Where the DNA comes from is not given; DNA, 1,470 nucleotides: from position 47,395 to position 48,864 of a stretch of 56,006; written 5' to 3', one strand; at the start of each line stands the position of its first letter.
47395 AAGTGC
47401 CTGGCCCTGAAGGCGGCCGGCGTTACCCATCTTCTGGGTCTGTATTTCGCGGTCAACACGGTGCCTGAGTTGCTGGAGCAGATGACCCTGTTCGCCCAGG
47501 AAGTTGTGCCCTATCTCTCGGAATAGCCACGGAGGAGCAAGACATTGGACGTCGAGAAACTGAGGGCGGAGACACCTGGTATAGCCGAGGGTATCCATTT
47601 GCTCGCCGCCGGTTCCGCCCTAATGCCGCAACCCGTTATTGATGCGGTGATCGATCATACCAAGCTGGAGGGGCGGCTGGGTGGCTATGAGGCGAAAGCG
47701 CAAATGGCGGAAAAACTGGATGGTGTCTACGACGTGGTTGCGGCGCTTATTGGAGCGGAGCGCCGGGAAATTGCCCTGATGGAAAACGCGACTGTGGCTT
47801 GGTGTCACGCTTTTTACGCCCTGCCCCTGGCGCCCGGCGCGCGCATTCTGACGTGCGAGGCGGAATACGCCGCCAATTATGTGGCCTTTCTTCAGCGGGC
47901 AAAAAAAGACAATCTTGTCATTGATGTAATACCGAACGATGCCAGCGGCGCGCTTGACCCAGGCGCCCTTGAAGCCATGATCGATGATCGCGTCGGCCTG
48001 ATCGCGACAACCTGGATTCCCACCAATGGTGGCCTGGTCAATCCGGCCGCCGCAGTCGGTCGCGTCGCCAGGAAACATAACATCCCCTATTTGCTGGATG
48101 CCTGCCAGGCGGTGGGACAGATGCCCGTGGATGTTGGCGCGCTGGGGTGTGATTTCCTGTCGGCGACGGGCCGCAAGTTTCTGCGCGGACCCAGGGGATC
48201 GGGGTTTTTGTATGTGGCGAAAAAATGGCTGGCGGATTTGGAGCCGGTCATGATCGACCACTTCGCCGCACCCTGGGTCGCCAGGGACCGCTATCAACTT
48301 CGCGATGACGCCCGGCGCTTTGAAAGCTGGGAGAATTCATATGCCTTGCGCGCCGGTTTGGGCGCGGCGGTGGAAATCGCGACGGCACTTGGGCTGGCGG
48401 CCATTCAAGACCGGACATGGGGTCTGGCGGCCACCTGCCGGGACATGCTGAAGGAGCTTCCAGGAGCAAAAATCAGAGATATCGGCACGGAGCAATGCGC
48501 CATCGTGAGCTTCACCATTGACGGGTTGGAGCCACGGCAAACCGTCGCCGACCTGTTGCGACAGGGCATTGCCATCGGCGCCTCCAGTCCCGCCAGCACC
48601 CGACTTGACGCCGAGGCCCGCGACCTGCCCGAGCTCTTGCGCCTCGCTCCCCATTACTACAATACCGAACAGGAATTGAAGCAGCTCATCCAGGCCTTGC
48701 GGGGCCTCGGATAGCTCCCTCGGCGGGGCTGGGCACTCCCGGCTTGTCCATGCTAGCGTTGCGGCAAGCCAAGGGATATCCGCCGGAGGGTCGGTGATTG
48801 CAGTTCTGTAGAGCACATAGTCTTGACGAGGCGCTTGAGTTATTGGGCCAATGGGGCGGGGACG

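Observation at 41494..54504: Large LLM-rich oxidative island around a molybdenum hydroxylase: candidate undescribed heterocycle/organosulfur degradation system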

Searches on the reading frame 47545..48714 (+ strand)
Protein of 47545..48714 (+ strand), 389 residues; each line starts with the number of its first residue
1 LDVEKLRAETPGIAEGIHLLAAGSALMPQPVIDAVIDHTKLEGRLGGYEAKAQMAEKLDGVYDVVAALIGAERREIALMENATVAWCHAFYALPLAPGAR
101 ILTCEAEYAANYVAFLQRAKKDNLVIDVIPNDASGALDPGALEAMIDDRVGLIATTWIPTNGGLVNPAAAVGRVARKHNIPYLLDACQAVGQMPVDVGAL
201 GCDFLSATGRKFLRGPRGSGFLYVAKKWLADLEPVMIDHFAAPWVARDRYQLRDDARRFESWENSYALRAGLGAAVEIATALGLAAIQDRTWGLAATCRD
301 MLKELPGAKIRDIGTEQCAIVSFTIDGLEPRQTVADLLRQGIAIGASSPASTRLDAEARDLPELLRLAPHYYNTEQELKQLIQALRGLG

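Call 3: search_protein_families(library=pfam, proteins=[window:47545-48714:+])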
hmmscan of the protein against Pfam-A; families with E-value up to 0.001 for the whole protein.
window:47545-48714:+ (389 aa): 2 families
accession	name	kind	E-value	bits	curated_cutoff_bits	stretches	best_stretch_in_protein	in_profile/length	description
PF00266.25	Aminotran_5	-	3.5e-53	181.3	21.5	1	18-381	2-371/371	Aminotransferase class-V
PF01041.23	DegT_DnrJ_EryC1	-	1.8e-06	27.9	19.8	1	77-193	43-153/360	DegT/DnrJ/EryC1/StrS aminotransferase family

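Call 4: search_protein_families(library=ncbifam, proteins=[window:47545-48714:+])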
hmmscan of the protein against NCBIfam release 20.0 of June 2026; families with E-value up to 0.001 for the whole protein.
window:47545-48714:+ (389 aa): 23 families
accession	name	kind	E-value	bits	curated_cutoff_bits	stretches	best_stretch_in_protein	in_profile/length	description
TIGR04343.1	egtE_PLP_lyase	equivalog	1.6e-51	175.2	400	1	14-385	12-368/370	ergothioneine biosynthesis PLP-dependent enzyme EgtE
TIGR01979.1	sufS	subfamily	9.5e-47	159.7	475.1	1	18-386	21-396/403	SufS family cysteine desulfurase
NF041166.1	f2_encap_cargo1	exception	1e-34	120.7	800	1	61-387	294-622/623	family 2A encapsulin nanocompartment cargo protein cysteine desulfurase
NF006791.0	PRK09295.1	equivalog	5.6e-31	108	661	1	18-386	26-399/406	cysteine desulfurase SufS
TIGR01976.1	am_tr_V_VC1184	hypoth_equivalog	3.2e-28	99.1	352.35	1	2-385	2-401/401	cysteine desulfurase-like protein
TIGR01977.1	am_tr_V_EF2568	hypoth_equivalog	5.7e-27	94.7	377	1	27-386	12-374/376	cysteine desulfurase family protein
NF008126.0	PRK10874.1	equivalog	3.4e-26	92.3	607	1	2-385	5-392/401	cysteine desulfurase CsdA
TIGR03392.1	FeS_syn_CsdA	equivalog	2.2e-25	89.7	493.6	1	2-385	2-389/398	cysteine desulfurase CsdA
TIGR03402.1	FeS_nifS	equivalog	2.6e-22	79.1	530.75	1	50-227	36-213/379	cysteine desulfurase NifS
NF010611.0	PRK14012.1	equivalog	1.2e-18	67.3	548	1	55-236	50-232/406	IscS subfamily cysteine desulfurase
NF051467.1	peri_mod_PvdN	equivalog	1.6e-18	66.6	650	1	48-385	89-421/425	pyoverdine-tailoring periplasmic protein PvdN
TIGR02006.1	IscS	equivalog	6e-18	65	643.2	1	56-235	47-227/402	IscS subfamily cysteine desulfurase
TIGR03235.1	DNA_S_dndA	equivalog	8.8e-17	61.4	480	1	61-352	47-326/353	cysteine desulfurase DndA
TIGR03403.1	nifS_epsilon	equivalog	1.2e-16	60.6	587.7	1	99-227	91-217/382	NifS family cysteine desulfurase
NF040779.1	Sec_lyase_SclA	exception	1e-15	57.5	525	1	72-309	60-294/378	selenocysteine lyase SclA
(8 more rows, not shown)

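Call 24: search_solved_structures(query=window:47545-48714:+, max_evalue=1e-10)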
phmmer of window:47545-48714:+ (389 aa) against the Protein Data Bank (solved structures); distinct sequences matched with E-value up to 1e-10: 58.
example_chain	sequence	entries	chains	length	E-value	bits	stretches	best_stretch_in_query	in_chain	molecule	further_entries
8kg1_A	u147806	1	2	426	1.9e-32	115.9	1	21-387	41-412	cysteine desulfurase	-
6wci_A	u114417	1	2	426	4.4e-31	111.4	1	53-385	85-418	Cysteine desulfurase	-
5b7s_A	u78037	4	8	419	1.5e-28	103.1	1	4-382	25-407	Cysteine desulfurase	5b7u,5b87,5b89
7e6a_A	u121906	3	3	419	2.3e-27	99.2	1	55-386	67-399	Cysteine desulfurase SufS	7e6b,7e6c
1t3i_A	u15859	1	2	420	3.9e-27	98.5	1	23-386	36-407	Probable cysteine desulfurase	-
5j8q_A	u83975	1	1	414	7.5e-27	97.5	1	54-386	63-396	Cysteine desulfurase SufS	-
5xt5_A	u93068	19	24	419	7.8e-27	97.5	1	55-386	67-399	Cysteine desulfurase SufS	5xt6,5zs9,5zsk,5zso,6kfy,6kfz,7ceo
6o11_A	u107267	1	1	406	1.2e-26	96.8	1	3-386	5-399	Cysteine desulfurase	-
6mrh_A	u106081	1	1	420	1.8e-26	96.3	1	3-386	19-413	Cysteine desulfurase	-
9d2d_A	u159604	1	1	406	2.2e-26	96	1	3-386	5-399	Cysteine desulfurase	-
7ruj_A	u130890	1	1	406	2.4e-26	95.9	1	3-386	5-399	Cysteine desulfurase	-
7ceq_A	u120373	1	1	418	2.7e-26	95.7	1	55-386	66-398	Cysteine desulfurase SufS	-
7cer_A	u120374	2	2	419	2.7e-26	95.7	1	55-386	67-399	Cysteine desulfurase SufS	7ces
7rrn_A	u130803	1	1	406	3.2e-26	95.5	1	3-386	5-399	Cysteine desulfurase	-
6mri_A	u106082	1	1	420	3.5e-26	95.3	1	3-386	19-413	Cysteine desulfurase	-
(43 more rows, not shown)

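Call 29: find_homologous_proteins(query=window:47545-48714:+, max_evalue=1e-60)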
Query window:47545-48714:+ (389 aa): 7980 proteins with E <= 1e-60 among 8000 candidates; the best 120 are listed.
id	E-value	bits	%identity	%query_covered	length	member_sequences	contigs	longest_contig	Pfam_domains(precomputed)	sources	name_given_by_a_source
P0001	1.7e-255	865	100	100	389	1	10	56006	PF00266.26,PF01041.24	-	-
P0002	8.7e-215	731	83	100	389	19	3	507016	PF00266.26,PF01041.24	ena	-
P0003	2.0e-214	730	83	100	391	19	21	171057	PF00266.26,PF01041.24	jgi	-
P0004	8.6e-209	711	82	100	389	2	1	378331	PF00266.26,PF01041.24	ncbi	-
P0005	1.6e-200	684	79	100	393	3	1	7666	PF00266.26,PF01041.24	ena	-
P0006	5.5e-198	676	83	93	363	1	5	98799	PF00266.26,PF01041.24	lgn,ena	-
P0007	3.6e-194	663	74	99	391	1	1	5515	PF00266.26,PF01041.24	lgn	-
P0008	1.7e-192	658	81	93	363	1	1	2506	PF00266.26,PF01041.24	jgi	jgi:selenocysteine lyase/cysteine desulfurase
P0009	4.0e-192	656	73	100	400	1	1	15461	PF00266.26,PF01041.24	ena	-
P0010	3.0e-190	650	73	100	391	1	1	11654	PF00266.26,PF01041.24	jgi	-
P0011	5.0e-190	649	72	100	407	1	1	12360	PF00266.26,PF01041.24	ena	-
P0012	1.1e-189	648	73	100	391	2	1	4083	PF00266.26,PF01041.24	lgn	-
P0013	2.4e-189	647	74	99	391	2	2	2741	PF00266.26,PF01041.24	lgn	-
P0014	2.8e-189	647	73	100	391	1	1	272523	PF00266.26,PF01041.24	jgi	jgi:cysteine desulfurase/selenocysteine lyase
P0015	6.0e-189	646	84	88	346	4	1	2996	PF00266.26,PF01041.24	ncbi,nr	ncbi:MAG: aminotransferase class V-fold PLP-dependent enzyme, partial [Rhodospirillaceae bacterium]|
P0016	7.1e-189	646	72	100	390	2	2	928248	PF00266.26,PF01041.24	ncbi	-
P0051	1.9e-180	618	70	99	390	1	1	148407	PF00266.26,PF01041.24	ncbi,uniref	ncbi:aminotransferase class V-fold PLP-dependent enzyme [Marinomonas sp. TI.3.20]|uniref:aminotransf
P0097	1.5e-176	605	69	100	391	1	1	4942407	PF00266.26,PF01041.24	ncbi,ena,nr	nr:aminotransferase class V-fold PLP-dependent enzyme [uncultured Cohaesibacter sp.]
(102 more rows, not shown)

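Call 30: find_encoding_contigs(protein=P0051, flank=10000, max_places=1)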
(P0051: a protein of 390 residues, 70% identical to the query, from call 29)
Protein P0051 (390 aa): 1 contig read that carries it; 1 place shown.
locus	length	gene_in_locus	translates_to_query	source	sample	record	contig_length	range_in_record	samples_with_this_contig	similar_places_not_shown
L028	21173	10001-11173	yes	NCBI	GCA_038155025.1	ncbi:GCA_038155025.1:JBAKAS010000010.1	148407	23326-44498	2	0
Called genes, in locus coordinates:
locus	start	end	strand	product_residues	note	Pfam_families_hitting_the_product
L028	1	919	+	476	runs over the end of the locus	PF01743:PolyA_pol, PF12627:PolyA_pol_RNAbd, PF12626:PolyA_pol_arg_C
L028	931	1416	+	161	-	PF01288:HPPK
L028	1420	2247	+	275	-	PF02548:Pantoate_transf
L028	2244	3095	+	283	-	PF02569:Pantoate_ligase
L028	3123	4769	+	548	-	PF00342:PGI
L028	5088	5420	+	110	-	PF13473:Cupredoxin_1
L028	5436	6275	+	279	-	PF03239:FTR1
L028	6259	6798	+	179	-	PF10634:Iron_transport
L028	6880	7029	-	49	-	-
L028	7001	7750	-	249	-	PF08867:FRG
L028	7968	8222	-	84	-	PF06769:YoeB_toxin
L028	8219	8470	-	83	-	PF02604:PhdYeFM_antitox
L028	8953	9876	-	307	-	PF00126:HTH_1, PF03466:LysR_substrate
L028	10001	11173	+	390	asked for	PF00266:Aminotran_5, PF01041:DegT_DnrJ_EryC1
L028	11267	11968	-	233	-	PF00881:Nitroreductase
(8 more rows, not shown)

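Call 31: find_encoding_contigs(protein=P0097, flank=10000, max_places=1)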
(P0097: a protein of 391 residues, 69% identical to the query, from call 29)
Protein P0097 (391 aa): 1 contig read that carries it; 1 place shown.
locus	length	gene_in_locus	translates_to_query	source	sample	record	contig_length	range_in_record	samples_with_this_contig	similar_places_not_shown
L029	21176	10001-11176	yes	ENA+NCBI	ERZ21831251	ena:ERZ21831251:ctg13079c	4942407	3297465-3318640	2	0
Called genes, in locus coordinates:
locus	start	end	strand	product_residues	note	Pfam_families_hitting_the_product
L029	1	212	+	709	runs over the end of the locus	PF01138:RNase_PH, PF03725:RNase_PH_C, PF03726:PNPase, PF01138:RNase_PH, PF00013:KH_1, PF00575:S1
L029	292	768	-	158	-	PF00583:Acetyltransf_1, PF13508:Acetyltransf_7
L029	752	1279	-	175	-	PF06347:SH3_4, PF08239:SH3_3, PF06347:SH3_4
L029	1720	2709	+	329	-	PF00389:2-Hacid_dh, PF02826:2-Hacid_dh_C, PF03446:NAD_binding_2 (faint)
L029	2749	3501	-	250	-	PF00899:ThiF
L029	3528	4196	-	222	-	PF10016:DUF2259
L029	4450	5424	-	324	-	PF00291:PALP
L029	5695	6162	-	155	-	PF00692:dUTPase, PF22769:DCD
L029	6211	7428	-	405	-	PF02441:Flavoprotein, PF04127:DFP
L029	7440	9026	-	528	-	PF03109:ABC1, PF27536:UbiB_helical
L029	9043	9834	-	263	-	PF01209:Ubie_methyltran, PF08241:Methyltransf_11, PF08242:Methyltransf_12, PF13649:Methyltransf_25, PF13847:Methyltransf_31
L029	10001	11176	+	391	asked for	PF00266:Aminotran_5, PF01041:DegT_DnrJ_EryC1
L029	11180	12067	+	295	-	PF01149:Fapy_DNA_glyco, PF06831:H2TH, PF06827:zf-FPG_IleRS (weak)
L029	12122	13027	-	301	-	PF00696:AA_kinase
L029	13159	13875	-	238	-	PF00009:GTP_EFTU (faint), PF03193:RsgA_GTPase (faint), PF00350:Dynamin_N (faint), PF01926:MMR_HSR1, PF02421:FeoB_N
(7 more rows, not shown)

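Call 32: find_encoding_contigs(protein=P0016, flank=10000, max_places=1)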
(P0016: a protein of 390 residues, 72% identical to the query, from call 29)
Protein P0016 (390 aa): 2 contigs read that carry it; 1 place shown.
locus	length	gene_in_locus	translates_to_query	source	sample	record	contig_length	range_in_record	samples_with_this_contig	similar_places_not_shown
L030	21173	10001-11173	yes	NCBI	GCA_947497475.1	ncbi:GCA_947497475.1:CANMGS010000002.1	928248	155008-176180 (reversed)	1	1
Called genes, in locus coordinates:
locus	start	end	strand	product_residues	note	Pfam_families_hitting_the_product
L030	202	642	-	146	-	PF02643:DUF192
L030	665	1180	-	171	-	PF00313:CSD, PF08206:OB_RNB (faint), PF00313:CSD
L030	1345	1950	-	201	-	PF12766:Pyridox_oxase_2, PF01243:PNPOx_N, PF10590:PNP_phzG_C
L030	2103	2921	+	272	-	PF00106:adh_short, PF13561:adh_short_C2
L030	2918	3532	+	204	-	PF01810:LysE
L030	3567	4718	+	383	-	PF01053:Cys_Met_Meta_PP, PF00266:Aminotran_5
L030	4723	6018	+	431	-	PF01794:Ferric_reduct, PF08022:FAD_binding_8, PF00175:NAD_binding_1 (weak)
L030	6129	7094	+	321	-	PF00753:Lactamase_B, PF23023:Anti-Pycsar_Apyc1, PF12706:Lactamase_B_2 (weak)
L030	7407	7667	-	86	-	-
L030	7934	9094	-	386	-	PF01546:Peptidase_M20, PF07687:M20_dimer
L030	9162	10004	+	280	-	PF03819:MazG, PF01503:PRA-PH (weak), PF03819:MazG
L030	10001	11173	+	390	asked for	PF00266:Aminotran_5, PF01041:DegT_DnrJ_EryC1 (weak)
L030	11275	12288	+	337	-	PF01547:SBP_bac_1, PF13531:SBP_bac_11, PF13416:SBP_bac_8, PF13343:SBP_bac_6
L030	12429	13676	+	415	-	PF00999:Na_H_Exchanger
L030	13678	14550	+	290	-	PF02567:PhzC-PhzF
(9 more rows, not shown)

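Call 36: find_encoding_contigs(protein=P0001, flank=10000, max_places=10)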
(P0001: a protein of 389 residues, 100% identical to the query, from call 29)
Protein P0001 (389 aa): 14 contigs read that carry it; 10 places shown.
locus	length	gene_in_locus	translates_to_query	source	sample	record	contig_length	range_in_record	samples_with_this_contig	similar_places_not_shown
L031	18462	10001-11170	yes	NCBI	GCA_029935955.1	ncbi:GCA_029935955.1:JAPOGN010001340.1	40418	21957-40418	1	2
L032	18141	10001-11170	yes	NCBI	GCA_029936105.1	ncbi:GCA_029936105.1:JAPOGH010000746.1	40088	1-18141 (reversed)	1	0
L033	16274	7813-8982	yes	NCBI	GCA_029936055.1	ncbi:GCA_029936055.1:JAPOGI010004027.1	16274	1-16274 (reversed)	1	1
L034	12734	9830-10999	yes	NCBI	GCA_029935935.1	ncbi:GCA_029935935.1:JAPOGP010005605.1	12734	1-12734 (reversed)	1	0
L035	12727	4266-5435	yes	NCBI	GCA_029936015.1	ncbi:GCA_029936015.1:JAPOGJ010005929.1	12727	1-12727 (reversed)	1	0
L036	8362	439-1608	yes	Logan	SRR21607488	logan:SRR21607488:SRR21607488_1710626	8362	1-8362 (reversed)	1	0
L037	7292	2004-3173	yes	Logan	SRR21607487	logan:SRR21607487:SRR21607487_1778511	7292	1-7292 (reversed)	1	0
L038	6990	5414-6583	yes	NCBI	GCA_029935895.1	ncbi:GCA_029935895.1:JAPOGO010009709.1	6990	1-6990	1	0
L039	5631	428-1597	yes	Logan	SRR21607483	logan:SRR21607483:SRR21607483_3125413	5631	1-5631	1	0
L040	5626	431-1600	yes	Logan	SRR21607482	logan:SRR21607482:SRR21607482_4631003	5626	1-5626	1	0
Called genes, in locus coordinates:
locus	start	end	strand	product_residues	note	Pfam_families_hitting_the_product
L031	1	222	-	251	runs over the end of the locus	PF01746:tRNA_m1G_MT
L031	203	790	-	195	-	PF01782:RimM, PF05239:PRC, PF24986:PRC_RimM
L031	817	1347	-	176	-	PF00886:Ribosomal_S16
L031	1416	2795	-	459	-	PF02881:SRP54_N, PF00448:SRP54, PF01656:CbiA, PF02978:SRP_SPB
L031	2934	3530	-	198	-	PF08808:RES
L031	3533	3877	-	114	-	PF09722:Xre_MbcA_ParS_C (weak)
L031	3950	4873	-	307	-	PF00296:Bac_luciferase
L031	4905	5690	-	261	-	PF00106:adh_short, PF08659:KR, PF13561:adh_short_C2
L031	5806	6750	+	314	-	PF02668:TauD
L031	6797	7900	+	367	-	PF04909:Amidohydro_2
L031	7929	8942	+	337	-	PF00296:Bac_luciferase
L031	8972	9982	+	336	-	PF00296:Bac_luciferase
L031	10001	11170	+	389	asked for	PF00266:Aminotran_5, PF01041:DegT_DnrJ_EryC1 (weak)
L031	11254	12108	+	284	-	PF00941:FAD_binding_5, PF03450:CO_deh_flav_C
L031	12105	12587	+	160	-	PF13085:Fer2_3 (faint), PF00111:Fer2, PF01799:Fer2_2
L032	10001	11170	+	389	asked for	PF00266:Aminotran_5, PF01041:DegT_DnrJ_EryC1 (weak)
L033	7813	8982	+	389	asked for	PF00266:Aminotran_5, PF01041:DegT_DnrJ_EryC1 (weak)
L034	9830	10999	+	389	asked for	PF00266:Aminotran_5, PF01041:DegT_DnrJ_EryC1 (weak)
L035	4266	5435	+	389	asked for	PF00266:Aminotran_5, PF01041:DegT_DnrJ_EryC1 (weak)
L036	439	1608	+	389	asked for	PF00266:Aminotran_5, PF01041:DegT_DnrJ_EryC1 (weak)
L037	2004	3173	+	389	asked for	PF00266:Aminotran_5, PF01041:DegT_DnrJ_EryC1 (weak)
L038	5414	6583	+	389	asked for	PF00266:Aminotran_5, PF01041:DegT_DnrJ_EryC1 (weak)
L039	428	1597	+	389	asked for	PF00266:Aminotran_5, PF01041:DegT_DnrJ_EryC1 (weak)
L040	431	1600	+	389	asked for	PF00266:Aminotran_5, PF01041:DegT_DnrJ_EryC1 (weak)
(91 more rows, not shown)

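Call 38: find_encoding_contigs(protein=P0002, flank=10000, max_places=3)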
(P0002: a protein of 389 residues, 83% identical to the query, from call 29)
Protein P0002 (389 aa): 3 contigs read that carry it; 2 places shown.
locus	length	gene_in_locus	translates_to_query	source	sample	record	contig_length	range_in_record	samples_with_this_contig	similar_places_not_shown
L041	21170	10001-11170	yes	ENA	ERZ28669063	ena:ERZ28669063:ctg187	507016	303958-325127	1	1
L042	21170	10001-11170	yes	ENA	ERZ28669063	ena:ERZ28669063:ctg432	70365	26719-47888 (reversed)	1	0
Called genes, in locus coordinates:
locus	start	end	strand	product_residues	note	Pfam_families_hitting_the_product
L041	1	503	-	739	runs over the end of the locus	PF13757:VIT_2, PF08487:VIT, PF00092:VWA, PF13519:VWA_2, PF13768:VWA_3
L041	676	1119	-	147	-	-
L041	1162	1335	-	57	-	-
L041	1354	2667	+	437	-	PF00375:SDF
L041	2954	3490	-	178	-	PF01966:HD, PF13487:HD_5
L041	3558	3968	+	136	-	-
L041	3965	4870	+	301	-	PF13276:HTH_21, PF00665:rve (weak), PF13683:rve_3, PF13333:rve_2 (weak)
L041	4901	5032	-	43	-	-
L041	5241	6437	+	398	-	PF00872:Transposase_mut, PF10551:MULE (weak)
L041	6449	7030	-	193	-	-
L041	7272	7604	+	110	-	PF07883:Cupin_2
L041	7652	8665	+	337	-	PF00296:Bac_luciferase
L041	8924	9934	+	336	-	PF00296:Bac_luciferase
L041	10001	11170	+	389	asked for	PF00266:Aminotran_5, PF01041:DegT_DnrJ_EryC1 (weak)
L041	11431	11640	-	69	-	PF00313:CSD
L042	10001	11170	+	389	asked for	PF00266:Aminotran_5, PF01041:DegT_DnrJ_EryC1 (weak)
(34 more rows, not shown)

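Call 39: find_encoding_contigs(protein=P0003, flank=10000, max_places=3)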
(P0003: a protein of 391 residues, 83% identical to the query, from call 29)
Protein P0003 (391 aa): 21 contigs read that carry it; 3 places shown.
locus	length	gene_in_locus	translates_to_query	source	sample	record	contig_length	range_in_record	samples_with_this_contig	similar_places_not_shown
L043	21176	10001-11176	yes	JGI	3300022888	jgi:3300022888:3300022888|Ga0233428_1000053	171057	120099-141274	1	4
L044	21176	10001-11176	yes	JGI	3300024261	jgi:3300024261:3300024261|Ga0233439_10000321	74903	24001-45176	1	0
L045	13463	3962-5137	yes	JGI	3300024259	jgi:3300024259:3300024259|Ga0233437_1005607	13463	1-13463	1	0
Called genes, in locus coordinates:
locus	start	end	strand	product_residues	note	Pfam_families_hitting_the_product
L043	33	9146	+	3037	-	PF16184:Cadherin_3, PF17803:Cadherin_4, PF17892:Cadherin_5, PF17963:Big_9, PF17803:Cadherin_4, PF17892:Cadherin_5, PF17963:Big_9, PF14312:FG-GAP_2, +5 more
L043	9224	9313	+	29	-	-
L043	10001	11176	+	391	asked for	PF00266:Aminotran_5, PF01041:DegT_DnrJ_EryC1 (weak)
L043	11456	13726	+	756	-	PF01315:Ald_Xan_dh_C, PF02738:MoCoBD_1, PF20256:MoCoBD_2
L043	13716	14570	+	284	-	PF00941:FAD_binding_5, PF03450:CO_deh_flav_C (weak)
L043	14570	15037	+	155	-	PF00111:Fer2, PF13085:Fer2_3 (weak), PF01799:Fer2_2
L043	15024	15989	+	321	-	PF00296:Bac_luciferase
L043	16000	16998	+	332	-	PF00296:Bac_luciferase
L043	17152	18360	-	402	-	PF00155:Aminotran_1_2, PF01053:Cys_Met_Meta_PP (faint)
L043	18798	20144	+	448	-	PF13433:Peripla_BP_5, PF13458:Peripla_BP_6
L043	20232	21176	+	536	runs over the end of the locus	PF13646:HEAT_2 (faint), PF02653:BPD_transp_2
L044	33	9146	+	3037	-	PF16184:Cadherin_3, PF17803:Cadherin_4, PF17892:Cadherin_5, PF17963:Big_9, PF17803:Cadherin_4, PF17892:Cadherin_5, PF17963:Big_9, PF14312:FG-GAP_2, +5 more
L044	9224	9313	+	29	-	-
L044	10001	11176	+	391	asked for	PF00266:Aminotran_5, PF01041:DegT_DnrJ_EryC1 (weak)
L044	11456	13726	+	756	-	PF01315:Ald_Xan_dh_C, PF02738:MoCoBD_1, PF20256:MoCoBD_2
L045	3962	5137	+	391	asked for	PF00266:Aminotran_5, PF01041:DegT_DnrJ_EryC1 (weak)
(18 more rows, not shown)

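Call 96: find_encoding_contigs(protein=P0005, flank=6000, max_places=1)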
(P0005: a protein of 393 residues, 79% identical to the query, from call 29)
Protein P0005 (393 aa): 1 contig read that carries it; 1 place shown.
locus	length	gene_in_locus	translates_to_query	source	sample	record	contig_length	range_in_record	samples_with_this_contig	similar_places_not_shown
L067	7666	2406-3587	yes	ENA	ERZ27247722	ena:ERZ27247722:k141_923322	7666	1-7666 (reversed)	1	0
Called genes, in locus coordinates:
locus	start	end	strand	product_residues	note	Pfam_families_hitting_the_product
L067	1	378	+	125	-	?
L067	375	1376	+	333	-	PF00296:Bac_luciferase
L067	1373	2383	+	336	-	PF00296:Bac_luciferase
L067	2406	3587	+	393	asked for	PF00266:Aminotran_5, PF01041:DegT_DnrJ_EryC1 (weak)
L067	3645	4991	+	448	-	PF07287:AtuA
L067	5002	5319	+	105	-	PF23544:AtuA_ferredoxin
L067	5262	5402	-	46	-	-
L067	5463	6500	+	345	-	PF03480:DctP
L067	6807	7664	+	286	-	?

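Call 97: find_encoding_contigs(protein=P0009, flank=6000, max_places=1)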
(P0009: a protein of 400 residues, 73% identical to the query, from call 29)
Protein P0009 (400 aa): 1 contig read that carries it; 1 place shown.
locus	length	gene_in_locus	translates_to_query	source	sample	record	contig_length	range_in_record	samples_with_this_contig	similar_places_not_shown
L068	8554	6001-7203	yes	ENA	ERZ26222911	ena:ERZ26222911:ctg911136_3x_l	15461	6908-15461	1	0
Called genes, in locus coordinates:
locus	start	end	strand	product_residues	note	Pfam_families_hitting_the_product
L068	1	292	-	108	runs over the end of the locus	PF00141:peroxidase (weak)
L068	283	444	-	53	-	-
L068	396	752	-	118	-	-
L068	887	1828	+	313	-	PF00126:HTH_1, PF03466:LysR_substrate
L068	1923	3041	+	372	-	PF00005:ABC_tran, PF13304:AAA_21 (faint), PF08402:TOBE_2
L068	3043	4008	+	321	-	PF00528:BPD_transp_1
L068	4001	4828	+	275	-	PF00528:BPD_transp_1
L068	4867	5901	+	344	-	PF01547:SBP_bac_1, PF13416:SBP_bac_8, PF13531:SBP_bac_11 (faint), PF13343:SBP_bac_6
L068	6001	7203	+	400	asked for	PF00266:Aminotran_5, PF01041:DegT_DnrJ_EryC1 (weak)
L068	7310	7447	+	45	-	-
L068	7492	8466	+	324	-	PF00664:ABC_membrane (weak)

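Call 98: find_encoding_contigs(protein=P0014, flank=6000, max_places=1)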
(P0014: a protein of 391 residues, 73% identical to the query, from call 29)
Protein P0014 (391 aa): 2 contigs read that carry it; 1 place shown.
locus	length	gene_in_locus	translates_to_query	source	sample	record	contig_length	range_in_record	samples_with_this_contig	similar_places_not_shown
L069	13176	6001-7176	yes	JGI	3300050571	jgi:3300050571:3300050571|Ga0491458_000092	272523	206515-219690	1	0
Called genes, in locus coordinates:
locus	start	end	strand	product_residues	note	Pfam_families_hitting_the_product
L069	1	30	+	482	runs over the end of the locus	-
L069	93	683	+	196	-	PF00440:TetR_N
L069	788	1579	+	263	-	-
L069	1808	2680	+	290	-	PF02678:Pirin, PF05726:Pirin_C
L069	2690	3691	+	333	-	PF13409:GST_N_2, PF13410:GST_C_2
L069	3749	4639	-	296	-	PF12893:Lumazine_bd_2 (faint)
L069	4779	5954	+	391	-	PF05762:VWA_CoxE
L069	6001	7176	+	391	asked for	PF00266:Aminotran_5, PF01041:DegT_DnrJ_EryC1 (weak)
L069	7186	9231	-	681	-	PF05649:Peptidase_M13_N, PF01431:Peptidase_M13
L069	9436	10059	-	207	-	PF02798:GST_N, PF13417:GST_N_3, PF13409:GST_N_2, PF00043:GST_C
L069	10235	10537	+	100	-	PF01817:CM_2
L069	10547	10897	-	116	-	PF01627:Hpt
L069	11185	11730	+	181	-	-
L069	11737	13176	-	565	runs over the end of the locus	PF00672:HAMP, PF00015:MCPsignal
